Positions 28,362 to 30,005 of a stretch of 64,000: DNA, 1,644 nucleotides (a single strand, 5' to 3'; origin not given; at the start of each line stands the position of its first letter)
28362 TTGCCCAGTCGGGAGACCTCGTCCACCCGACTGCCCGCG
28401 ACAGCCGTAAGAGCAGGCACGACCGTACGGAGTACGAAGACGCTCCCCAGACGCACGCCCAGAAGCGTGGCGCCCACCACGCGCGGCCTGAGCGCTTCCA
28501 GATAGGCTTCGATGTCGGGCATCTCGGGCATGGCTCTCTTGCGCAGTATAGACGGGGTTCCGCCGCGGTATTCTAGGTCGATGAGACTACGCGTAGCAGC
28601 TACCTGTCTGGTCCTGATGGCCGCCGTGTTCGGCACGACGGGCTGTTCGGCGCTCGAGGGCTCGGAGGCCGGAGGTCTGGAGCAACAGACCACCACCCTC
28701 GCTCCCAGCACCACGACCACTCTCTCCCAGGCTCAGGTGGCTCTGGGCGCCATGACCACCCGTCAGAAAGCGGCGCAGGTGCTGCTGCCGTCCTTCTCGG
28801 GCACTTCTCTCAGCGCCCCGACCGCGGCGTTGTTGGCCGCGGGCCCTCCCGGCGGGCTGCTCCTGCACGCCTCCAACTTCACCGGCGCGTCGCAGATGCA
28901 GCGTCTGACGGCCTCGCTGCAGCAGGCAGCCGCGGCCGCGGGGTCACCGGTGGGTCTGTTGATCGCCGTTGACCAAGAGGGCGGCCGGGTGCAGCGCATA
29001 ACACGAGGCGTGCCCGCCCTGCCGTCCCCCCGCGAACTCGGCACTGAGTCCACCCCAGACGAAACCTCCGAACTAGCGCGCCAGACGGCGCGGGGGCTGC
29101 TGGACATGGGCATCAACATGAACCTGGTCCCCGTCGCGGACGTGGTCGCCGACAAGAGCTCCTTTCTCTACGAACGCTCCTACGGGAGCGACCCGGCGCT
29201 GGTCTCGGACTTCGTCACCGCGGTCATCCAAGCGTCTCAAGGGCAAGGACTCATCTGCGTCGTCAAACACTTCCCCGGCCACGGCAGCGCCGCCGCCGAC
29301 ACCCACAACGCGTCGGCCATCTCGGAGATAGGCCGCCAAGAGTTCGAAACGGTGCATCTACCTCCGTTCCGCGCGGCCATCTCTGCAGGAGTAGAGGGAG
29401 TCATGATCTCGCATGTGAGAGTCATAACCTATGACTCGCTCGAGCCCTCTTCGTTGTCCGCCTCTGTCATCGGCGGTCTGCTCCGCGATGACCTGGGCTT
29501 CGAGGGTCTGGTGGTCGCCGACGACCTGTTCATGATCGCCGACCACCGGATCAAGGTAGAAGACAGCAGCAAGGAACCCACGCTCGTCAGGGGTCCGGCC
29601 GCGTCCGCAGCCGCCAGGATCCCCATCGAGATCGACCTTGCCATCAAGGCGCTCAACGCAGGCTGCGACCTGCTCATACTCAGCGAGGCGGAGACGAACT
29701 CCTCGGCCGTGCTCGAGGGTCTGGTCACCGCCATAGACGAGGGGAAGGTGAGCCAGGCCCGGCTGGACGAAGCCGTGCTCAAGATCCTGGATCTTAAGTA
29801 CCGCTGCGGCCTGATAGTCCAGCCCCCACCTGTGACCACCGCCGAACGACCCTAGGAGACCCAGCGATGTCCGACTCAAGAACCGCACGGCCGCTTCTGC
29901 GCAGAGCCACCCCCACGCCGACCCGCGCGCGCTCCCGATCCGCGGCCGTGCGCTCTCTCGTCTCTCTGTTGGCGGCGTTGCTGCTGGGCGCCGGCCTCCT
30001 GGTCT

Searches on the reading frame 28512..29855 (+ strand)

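Call 8: search_protein_families(library=pfam, proteins=[window:28512-29855:+])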
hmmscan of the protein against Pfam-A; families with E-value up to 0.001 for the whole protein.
window:28512-29855:+ (447 aa): 1 family
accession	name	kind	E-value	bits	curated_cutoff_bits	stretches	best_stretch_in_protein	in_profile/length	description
PF00933.27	Glyco_hydro_3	-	2e-67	228.3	27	1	82-427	1-315/316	Glycosyl hydrolase family 3 N terminal domain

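Call 9: search_protein_families(library=ncbifam, proteins=[window:28512-29855:+])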
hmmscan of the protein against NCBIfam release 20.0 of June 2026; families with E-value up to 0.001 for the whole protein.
window:28512-29855:+ (447 aa): 8 families
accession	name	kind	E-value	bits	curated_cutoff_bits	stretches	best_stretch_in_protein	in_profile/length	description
NF003740.0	PRK05337.1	equivalog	1.9e-51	175.2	207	1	94-344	8-257/340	beta-N-acetylhexosaminidase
NF052329.1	XyloArabinsidase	equivalog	7.7e-26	90.4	1050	1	169-435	110-347/750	beta-xylosidase/alpha-l-arabinosidase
NF052331.1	Bet13-16Glucosase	equivalog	2.6e-19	68.8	1330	1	147-438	75-339/750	exo-beta-d-1,3/1,6-glucosidase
NF011678.0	PRK15098.1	equivalog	4.6e-17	61.7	666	1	183-438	133-362/765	beta-glucosidase BglX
NF041579.1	betaxyl_Flavo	equivalog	1.4e-15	56.5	1350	1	176-436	91-337/716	beta-xylosidase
NF052330.1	BetGlucosiCelf0468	equivalog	2.9e-13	49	1300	1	198-337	85-222/817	beta-d-glucosidase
NF041776.1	xylosidase_Xyl3A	equivalog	3.5e-10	38.5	1250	1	223-435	134-324/846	xylan 1,4-beta-xylosidase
NF041610.1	alph_arabinopyran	equivalog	6.3e-05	21.4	1300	1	224-337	115-222/738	exo-alpha-(1->6)-L-arabinopyranosidase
